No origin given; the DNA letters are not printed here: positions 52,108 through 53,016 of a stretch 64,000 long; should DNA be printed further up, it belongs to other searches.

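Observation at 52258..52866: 202-aa protein with an R-N-x3-H (HEPN-type) motif and no other recognisable domain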

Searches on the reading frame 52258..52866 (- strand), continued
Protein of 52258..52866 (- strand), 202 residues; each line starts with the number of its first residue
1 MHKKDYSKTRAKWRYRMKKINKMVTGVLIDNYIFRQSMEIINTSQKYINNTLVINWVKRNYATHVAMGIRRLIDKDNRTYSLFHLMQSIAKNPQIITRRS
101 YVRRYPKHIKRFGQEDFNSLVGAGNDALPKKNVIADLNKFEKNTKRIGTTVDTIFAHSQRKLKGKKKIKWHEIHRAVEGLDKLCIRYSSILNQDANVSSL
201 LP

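Call 52: find_encoding_contigs(protein=P0152, flank=6000, max_places=4)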
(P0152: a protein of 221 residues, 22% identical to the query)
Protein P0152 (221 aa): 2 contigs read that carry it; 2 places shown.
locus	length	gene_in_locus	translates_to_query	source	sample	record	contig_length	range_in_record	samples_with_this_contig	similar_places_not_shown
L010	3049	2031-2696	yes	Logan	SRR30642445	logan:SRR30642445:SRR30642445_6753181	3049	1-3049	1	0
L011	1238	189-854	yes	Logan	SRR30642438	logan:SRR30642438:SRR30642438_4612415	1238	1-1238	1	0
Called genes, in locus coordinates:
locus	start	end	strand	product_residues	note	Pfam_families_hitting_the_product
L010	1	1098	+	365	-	?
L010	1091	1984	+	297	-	-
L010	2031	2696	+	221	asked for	PF18734:HEPN_AbiU2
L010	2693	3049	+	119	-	?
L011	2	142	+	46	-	?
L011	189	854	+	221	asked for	PF18734:HEPN_AbiU2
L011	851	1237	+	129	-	?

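Call 56: search_protein_families(library=pfam, proteins=[L008:3-1067:+, L009:735-1484:+, L009:2158-2799:+, L010:1-1098:+, L010:1091-1984:+, L010:2693-3049:+, L001:3-728:+, L007:5337-5630:+, L007:6924-7196:+, L007:4527-5012:-], max_evalue=0.1)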
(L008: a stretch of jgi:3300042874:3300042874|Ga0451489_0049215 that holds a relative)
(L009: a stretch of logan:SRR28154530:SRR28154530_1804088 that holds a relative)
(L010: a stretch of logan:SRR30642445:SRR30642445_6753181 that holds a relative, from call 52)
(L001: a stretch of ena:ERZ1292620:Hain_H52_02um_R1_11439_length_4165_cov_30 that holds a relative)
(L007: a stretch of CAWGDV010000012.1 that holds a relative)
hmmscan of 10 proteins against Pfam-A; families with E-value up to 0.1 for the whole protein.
L008:3-1067:+ (354 aa): 1 family
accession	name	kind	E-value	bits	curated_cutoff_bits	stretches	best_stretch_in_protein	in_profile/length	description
PF01568.27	Molydop_binding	-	1.3e-17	64.3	26.8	1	140-224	5-83/110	Molydopterin dinucleotide binding domain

L009:735-1484:+ (249 aa): 1 family
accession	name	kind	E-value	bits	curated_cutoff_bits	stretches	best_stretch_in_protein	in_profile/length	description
PF10899.13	AbiGi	-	8.5e-06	26.3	22.4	1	66-198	11-147/185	Putative abortive phage resistance protein AbiGi, antitoxin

L009:2158-2799:+ (213 aa): 0 families

L010:1-1098:+ (365 aa): 1 family
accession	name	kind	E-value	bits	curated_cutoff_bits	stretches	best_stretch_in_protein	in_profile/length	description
PF05379.17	Peptidase_C23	-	0.021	15.4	25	1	38-64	52-78/88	Carlavirus endopeptidase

L010:1091-1984:+ (297 aa): 1 family
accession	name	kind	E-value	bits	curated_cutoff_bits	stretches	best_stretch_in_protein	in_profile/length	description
PF22382.1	EndoS_helical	-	0.048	13.9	26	1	82-116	5-34/64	Endo-beta-N-acetylglucosaminidase, helical bundle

L010:2693-3049:+ (119 aa): 1 family
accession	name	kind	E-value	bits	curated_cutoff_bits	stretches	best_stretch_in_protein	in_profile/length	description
PF10112.14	Halogen_Hydrol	-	0.064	13.7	29.8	1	3-51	15-62/191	5-bromo-4-chloroindolyl phosphate hydrolysis protein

L001:3-728:+ (241 aa): 0 families

L007:5337-5630:+ (97 aa): 0 families

L007:6924-7196:+ (90 aa): 0 families

L007:4527-5012:- (161 aa): 0 families

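Call 57: search_protein_families(library=padloc, proteins=[L008:3-1067:+, L009:735-1484:+, L009:2158-2799:+, L010:1-1098:+, L010:1091-1984:+, L010:2693-3049:+, L001:3-728:+, P0002, P0145, P0152], max_evalue=0.1)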
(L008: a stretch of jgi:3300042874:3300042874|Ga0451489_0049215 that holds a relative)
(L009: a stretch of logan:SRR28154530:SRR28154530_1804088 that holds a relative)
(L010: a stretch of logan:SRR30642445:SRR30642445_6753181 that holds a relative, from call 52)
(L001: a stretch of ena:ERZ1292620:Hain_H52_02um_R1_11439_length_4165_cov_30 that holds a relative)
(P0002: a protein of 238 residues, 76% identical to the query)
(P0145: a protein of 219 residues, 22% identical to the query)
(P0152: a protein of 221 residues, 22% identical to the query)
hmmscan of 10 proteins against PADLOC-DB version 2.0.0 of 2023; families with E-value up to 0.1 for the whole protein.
L008:3-1067:+ (354 aa): 0 families

L009:735-1484:+ (249 aa): 0 families

L009:2158-2799:+ (213 aa): 0 families

L010:1-1098:+ (365 aa): 0 families

L010:1091-1984:+ (297 aa): 0 families

L010:2693-3049:+ (119 aa): 0 families

L001:3-728:+ (241 aa): 3 families
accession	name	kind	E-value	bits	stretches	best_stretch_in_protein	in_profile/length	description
PDLC03366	MTase_II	-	3.9e-09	33.8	1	6-161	328-489/568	Type II methyltransferase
PDLC03606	REase_MTase_IIG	-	1.4e-05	21.5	1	2-150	693-850/935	Type IIG restriction enzyme-methyltransferase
PDLC03267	MTase_II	-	0.00028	17.9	1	32-166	350-483/539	Type II methyltransferase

P0002 (238 aa): 0 families

P0145 (219 aa): 1 family
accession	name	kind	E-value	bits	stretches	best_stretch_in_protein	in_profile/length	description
PDLC01516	Csx21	-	0.013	13.2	1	63-115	33-85/201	"CAS-III-A,CAS-III-D; associated"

P0152 (221 aa): 0 families

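Call 72: find_related_loci(query=A4, collection=metagenome_contigs, flank=6000)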
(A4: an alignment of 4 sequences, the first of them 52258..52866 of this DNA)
Query A4 (202 aa) in metagenome_contigs; peptide patterns used: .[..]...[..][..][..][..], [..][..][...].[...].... (x = any residue, [..] = any of these).
422 stretches matched a pattern; 4 encode a relative of the query (tblastn E <= 1e-3); 4 distinct loci.
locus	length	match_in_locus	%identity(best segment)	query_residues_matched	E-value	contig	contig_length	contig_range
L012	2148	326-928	45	1-202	2e-54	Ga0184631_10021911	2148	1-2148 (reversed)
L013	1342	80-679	43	1-200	3e-56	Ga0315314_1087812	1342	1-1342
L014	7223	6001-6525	32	20-195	7e-28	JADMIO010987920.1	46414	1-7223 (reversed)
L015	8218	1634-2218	26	8-201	2e-15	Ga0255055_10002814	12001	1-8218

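Call 76: search_protein_families(library=pfam, proteins=[L014:4883-5935:+, L015:586-1338:-, L015:2364-2879:+, L012:1090-1485:+, L014:5944-6699:+, L015:1631-2260:+, L012:326-991:+], max_evalue=0.01)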
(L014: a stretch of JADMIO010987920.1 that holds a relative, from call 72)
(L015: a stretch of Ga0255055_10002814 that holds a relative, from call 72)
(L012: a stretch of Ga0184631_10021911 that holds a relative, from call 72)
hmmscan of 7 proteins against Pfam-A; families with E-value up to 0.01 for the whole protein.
L014:4883-5935:+ (350 aa): 1 family
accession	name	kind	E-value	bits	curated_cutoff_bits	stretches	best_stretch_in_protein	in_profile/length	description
PF00589.27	Phage_integrase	-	3.5e-37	128.2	27.1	1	152-320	2-168/172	Phage integrase family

L015:586-1338:- (250 aa): 2 families
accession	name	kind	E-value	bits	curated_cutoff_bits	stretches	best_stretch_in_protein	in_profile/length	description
PF00589.27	Phage_integrase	-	2.8e-21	76.5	27.1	1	91-233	14-166/172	Phage integrase family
PF16795.10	Phage_integr_3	-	0.0056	17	27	0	96-240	18-152/161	Archaeal phage integrase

L015:2364-2879:+ (171 aa): 0 families

L012:1090-1485:+ (131 aa): 1 family
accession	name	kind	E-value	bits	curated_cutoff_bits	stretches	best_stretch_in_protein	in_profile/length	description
PF00226.36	DnaJ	-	4.1e-20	72.1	27.8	1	6-71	1-63/63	DnaJ domain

L014:5944-6699:+ (251 aa): 1 family
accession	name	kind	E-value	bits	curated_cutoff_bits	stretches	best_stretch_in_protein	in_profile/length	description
PF18734.6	HEPN_AbiU2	-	2.6e-05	24.2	26.8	1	54-193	42-175/193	AbiU2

L015:1631-2260:+ (209 aa): 1 family
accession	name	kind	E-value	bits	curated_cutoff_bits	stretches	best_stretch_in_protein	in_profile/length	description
PF18734.6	HEPN_AbiU2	-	1.1e-05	25.4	26.8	1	44-180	37-168/193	AbiU2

L012:326-991:+ (221 aa): 1 family
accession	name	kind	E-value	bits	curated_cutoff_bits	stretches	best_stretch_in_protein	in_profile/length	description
PF18734.6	HEPN_AbiU2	-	6.6e-14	52.3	26.8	1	12-192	3-173/193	AbiU2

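Call 79: search_dna_similar(query=window:52258-52866:-, collection=plasmids, mode=protein, max_evalue=0.001, max_rows=25)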
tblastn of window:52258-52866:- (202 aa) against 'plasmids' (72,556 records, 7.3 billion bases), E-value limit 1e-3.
No match.

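Call 80: search_dna_similar(query=window:52258-52866:-, collection=phages, mode=protein, max_evalue=0.001, max_rows=15)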
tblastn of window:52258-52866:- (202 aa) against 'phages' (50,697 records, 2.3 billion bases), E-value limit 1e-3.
No match.

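Call 88: predict_structure(alignment_id=A6)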
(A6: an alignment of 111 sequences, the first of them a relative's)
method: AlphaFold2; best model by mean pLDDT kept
length: 219 residues; sequences in the alignment: 111
mean_pLDDT: 95.5   pTM: 0.89
mean pLDDT of the five models: 95.5, 94.9, 94.9, 94.8, 94.5
residues with pLDDT >= 90: 199; 70-90: 18; 50-70: 2; < 50: 0
segments of 3 or more residues with pLDDT < 50: none
pLDDT, mean of each block of 10 residues (from residue 1): 90 97 98 94 88 97 97 96 97 98 98 98 98 98 96 91 95 98 98 97 96 84
secondary structure, 60 per line:
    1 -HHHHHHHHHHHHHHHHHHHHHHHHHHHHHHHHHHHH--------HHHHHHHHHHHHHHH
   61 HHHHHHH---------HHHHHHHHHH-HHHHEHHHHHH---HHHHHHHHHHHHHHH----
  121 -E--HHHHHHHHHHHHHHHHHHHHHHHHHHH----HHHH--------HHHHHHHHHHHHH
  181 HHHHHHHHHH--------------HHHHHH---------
elements in order: H2-37 H46-67 H77-86 H88-91 H93-98 H102-116 H125-151 H156-159 H168-190 H205-210

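Call 90: fold_search(model_id=the predicted structure, library=pdb)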
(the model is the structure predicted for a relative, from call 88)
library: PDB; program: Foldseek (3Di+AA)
matches with E <= 10: 155; with E <= 0.001: 0
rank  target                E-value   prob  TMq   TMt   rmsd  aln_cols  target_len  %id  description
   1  4uos                  2.7e-01  0.30  0.21  0.24  13.0       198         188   17  Thermodynamic hyperstability in parametrically designed helical bundles (released 2014-11-05)
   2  7xge_A                5.9e-01  0.13  0.17  0.19  13.8       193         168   13  Crystal structure of MCL-1 in complex with computationally designed inhibitor protein (released 2022-07-20)
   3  8b4o_A                8.3e-01  0.25  0.27  0.16  11.2       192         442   10  Cryo-EM structure of cytochrome bd oxidase from C. glutamicum (released 2022-12-28)
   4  6upw_L                1.1e+00  0.20  0.24  0.31  17.3       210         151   11  Metavinculin ABD-F-actin complex (released 2020-09-30)
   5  7xge_G                1.1e+00  0.12  0.17  0.21  13.9       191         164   13  Crystal structure of MCL-1 in complex with computationally designed inhibitor protein (released 2022-07-20)
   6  3o42_A                1.1e+00  0.08  0.17  0.19  21.2       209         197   15  Complex of an alpha/beta-peptide based on the gp41 CHR domain bound to gp41-5 (released 2011-08-24)
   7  8w6f_A                1.2e+00  0.63  0.40  0.51   8.5       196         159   14  Apo structure of HBC binder (released 2024-11-27)
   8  6fpd                  1.2e+00  0.09  0.18  0.20  20.9       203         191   13  AB21 protein from Agaricus bisporus (released 2018-05-16)
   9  8cih_A                1.4e+00  0.09  0.19  0.21  13.1       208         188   10  Structure of FL CINP (released 2024-02-21)
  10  6qhd_A                1.9e+00  0.15  0.27  0.15  10.2       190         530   14  Lysine acetylated and tyrosine phosphorylated STAT3 in a complex with DNA (released 2019-06-19)
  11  8w6e_A                2.2e+00  0.38  0.37  0.47   8.9       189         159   13  De novo design of HBC599 binder (released 2024-11-27)
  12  8w6e_B                2.2e+00  0.23  0.32  0.40   9.5       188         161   12  De novo design of HBC599 binder (released 2024-11-27)
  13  3jbi_V                2.2e+00  0.16  0.24  0.36  10.4       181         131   12  MDFF model of the vinculin tail domain bound to F-actin (released 2015-11-04)
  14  4tql_B                2.2e+00  0.04  0.15  0.14  33.3       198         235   11  Computationally designed three helix bundle (released 2014-10-15)
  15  9lgo_G                2.3e+00  0.12  0.26  0.28  16.4       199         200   11  Cryo-EM structure of the SPATA5-SPATA5L1-CINP-C1orf109 complex (released 2025-04-23)
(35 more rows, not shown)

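Call 95: find_related_loci(query=A4, collection=viral_contigs, flank=5000)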
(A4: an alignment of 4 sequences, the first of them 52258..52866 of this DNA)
Query A4 (202 aa) in viral_contigs; peptide patterns used: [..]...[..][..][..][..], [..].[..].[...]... (x = any residue, [..] = any of these).
108 stretches matched a pattern, but none encodes a relative of the query by tblastn (E <= 1e-3).
